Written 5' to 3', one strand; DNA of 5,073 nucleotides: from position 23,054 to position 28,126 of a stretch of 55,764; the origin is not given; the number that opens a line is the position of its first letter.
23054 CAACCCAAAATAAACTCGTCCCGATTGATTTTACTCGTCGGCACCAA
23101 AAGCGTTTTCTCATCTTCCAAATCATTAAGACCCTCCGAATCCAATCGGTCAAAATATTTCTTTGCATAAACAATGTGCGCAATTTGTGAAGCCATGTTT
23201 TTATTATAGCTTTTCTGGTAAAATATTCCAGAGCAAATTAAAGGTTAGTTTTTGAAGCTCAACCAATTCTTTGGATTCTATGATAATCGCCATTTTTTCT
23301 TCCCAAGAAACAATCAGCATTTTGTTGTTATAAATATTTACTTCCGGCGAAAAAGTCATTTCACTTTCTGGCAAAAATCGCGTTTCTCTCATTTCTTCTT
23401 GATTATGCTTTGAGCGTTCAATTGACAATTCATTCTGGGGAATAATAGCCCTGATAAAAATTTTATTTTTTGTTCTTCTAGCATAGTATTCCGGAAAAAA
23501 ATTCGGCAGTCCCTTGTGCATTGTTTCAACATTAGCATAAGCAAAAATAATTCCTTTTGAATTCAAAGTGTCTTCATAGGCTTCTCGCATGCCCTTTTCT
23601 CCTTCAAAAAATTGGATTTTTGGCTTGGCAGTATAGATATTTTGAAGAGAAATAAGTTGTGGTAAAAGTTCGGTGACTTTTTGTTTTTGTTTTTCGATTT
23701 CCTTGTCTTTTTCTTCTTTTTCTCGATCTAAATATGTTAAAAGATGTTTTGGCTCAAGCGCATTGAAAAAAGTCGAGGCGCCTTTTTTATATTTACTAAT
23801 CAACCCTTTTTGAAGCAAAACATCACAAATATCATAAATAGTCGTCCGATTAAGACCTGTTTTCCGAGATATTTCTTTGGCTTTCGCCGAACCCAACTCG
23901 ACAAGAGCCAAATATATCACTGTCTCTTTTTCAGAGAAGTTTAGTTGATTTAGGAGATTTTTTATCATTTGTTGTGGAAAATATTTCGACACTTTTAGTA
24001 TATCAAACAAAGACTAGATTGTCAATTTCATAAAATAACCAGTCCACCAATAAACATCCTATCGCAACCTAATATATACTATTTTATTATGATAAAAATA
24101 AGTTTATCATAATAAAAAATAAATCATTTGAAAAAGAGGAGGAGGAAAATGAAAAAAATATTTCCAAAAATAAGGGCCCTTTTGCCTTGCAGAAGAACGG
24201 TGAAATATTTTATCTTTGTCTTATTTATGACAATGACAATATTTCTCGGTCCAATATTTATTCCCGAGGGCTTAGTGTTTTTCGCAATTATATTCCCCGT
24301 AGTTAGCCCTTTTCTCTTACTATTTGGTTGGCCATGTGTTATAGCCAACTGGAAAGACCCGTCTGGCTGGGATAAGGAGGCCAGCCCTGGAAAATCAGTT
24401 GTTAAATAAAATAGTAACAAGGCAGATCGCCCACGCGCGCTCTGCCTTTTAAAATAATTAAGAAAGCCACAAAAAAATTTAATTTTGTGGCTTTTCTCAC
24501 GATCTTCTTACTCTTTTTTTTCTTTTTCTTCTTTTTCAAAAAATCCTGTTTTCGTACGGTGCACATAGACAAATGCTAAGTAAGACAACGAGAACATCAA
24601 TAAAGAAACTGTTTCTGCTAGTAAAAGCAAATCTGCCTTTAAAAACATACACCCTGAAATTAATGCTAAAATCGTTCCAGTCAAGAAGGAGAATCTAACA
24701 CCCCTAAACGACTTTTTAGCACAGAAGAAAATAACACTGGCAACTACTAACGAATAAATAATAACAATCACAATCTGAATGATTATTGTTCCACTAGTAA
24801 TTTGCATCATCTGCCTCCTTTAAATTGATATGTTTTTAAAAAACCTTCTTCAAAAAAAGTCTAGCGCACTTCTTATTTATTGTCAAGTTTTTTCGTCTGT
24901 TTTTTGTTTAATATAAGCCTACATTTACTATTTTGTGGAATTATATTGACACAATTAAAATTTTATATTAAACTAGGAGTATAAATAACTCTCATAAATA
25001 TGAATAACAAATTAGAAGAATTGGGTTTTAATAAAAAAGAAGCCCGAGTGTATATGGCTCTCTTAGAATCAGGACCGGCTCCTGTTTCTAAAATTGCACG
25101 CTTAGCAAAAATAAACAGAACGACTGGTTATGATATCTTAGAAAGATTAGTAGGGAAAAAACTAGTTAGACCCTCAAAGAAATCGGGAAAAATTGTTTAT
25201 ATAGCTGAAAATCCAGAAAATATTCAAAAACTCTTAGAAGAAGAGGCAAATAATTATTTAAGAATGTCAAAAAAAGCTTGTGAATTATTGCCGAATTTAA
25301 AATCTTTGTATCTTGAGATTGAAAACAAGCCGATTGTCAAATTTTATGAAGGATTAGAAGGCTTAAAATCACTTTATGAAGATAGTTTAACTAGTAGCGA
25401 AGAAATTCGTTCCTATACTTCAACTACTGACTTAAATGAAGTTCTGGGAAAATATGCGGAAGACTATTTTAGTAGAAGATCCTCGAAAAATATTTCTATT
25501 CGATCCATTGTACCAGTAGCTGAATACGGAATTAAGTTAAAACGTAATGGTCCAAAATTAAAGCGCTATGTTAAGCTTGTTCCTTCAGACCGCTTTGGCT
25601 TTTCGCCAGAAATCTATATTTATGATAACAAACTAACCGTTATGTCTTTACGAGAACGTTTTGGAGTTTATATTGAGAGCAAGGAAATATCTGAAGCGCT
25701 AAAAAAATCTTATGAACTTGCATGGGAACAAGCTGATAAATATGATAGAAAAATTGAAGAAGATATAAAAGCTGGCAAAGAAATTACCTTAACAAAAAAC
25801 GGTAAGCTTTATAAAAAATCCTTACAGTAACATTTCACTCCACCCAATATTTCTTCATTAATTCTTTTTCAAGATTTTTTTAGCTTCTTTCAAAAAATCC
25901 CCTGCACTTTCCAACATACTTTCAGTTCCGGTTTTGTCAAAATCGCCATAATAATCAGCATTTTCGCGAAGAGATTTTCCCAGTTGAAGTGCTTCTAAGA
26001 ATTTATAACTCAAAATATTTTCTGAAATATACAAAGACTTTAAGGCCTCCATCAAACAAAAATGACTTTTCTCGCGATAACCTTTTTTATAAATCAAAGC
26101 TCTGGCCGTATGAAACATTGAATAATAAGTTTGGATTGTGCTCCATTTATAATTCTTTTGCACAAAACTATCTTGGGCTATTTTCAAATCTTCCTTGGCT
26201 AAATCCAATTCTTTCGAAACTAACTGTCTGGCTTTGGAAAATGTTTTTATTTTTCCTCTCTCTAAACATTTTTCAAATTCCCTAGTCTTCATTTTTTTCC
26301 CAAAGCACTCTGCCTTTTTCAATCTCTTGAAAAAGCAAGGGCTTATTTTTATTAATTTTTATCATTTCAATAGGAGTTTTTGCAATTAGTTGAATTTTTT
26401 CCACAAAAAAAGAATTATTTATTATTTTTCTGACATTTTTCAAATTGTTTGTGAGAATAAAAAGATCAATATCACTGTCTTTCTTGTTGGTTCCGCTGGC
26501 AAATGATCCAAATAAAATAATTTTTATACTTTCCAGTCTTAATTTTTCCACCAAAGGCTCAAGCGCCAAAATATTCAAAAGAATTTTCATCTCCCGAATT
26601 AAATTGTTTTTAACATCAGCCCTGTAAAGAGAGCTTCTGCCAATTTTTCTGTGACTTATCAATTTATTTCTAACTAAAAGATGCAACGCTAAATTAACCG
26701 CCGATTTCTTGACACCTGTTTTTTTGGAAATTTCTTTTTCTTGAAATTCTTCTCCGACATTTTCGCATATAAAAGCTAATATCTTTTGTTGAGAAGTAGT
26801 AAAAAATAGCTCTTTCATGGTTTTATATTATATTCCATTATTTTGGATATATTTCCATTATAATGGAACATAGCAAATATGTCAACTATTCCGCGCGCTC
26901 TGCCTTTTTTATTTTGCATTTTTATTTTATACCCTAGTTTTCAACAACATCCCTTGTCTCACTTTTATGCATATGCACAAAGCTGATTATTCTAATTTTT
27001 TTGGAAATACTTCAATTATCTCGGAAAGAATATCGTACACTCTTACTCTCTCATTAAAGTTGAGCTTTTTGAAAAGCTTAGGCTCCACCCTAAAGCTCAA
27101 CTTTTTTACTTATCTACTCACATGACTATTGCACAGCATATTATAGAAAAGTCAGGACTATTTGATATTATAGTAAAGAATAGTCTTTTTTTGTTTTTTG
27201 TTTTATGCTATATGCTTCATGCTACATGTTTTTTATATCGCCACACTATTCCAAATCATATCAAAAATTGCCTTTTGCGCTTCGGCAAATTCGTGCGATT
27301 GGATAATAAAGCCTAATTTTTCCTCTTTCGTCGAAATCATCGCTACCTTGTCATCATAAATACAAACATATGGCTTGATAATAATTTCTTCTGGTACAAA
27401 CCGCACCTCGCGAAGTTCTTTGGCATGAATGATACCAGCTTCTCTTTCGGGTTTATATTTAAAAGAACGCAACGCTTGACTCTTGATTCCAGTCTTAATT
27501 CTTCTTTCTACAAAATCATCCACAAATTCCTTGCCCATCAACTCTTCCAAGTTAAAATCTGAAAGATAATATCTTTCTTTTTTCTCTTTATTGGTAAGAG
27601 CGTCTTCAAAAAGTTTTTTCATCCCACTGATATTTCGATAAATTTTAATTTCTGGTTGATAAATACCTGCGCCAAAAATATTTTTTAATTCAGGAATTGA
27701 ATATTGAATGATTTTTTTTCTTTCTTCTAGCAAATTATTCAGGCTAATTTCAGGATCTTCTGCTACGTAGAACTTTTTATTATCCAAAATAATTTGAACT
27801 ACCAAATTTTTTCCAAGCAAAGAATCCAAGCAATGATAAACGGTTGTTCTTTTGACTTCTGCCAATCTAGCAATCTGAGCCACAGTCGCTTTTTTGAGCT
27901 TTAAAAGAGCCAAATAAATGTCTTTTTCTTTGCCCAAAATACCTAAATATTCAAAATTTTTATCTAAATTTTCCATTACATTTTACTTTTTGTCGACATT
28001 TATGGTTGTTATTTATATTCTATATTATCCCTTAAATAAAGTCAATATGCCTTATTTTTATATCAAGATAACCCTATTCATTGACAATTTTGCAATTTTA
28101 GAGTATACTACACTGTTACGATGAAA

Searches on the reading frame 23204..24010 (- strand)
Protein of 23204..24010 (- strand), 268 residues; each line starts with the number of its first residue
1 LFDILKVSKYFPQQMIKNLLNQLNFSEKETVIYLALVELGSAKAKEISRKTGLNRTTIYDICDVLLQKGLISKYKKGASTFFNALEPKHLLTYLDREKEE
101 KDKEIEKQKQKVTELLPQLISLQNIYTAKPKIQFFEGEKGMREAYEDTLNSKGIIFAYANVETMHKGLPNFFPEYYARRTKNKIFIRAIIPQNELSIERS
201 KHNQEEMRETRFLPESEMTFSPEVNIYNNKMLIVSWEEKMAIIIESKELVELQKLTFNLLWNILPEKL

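Call 19: search_protein_families(library=pfam, proteins=[window:23204-24010:-], max_evalue=0.001)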
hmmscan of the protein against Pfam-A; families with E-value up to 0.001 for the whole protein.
window:23204-24010:- (268 aa): 3 families
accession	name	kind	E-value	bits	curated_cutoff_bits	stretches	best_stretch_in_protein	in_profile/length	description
PF01978.25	TrmB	-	1.9e-14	53.7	25.6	1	20-87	1-67/68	Sugar-specific transcriptional regulator TrmB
PF01047.28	MarR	-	0.00056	20.2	24.6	0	36-75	12-51/59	MarR family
PF24409.1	wHTH-PRTase_assc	-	0.00061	20.2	27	0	32-74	2-44/83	wHTH-PRTase associated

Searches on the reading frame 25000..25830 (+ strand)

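Call 19: search_protein_families(library=pfam, proteins=[window:25000-25830:+], max_evalue=0.001)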
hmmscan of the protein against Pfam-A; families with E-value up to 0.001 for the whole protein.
window:25000-25830:+ (276 aa): 1 family
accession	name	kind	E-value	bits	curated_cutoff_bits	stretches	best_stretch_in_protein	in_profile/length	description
PF01978.25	TrmB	-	9.7e-15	54.6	25.6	1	5-72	1-67/68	Sugar-specific transcriptional regulator TrmB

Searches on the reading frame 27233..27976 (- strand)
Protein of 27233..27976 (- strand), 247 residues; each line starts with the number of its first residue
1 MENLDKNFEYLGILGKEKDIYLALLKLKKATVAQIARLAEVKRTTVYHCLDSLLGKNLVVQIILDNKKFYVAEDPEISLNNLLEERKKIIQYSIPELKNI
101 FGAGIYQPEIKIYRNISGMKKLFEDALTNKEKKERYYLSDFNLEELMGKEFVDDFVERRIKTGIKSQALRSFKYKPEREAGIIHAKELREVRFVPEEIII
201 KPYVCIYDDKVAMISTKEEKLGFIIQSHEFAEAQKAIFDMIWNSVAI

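Call 19: search_protein_families(library=pfam, proteins=[window:27233-27976:-], max_evalue=0.001)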
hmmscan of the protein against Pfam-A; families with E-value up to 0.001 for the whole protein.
window:27233-27976:- (247 aa): 1 family
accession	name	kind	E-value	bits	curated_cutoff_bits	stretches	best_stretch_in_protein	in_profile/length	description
PF01978.25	TrmB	-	1.5e-12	47.6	25.6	1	11-76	4-68/68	Sugar-specific transcriptional regulator TrmB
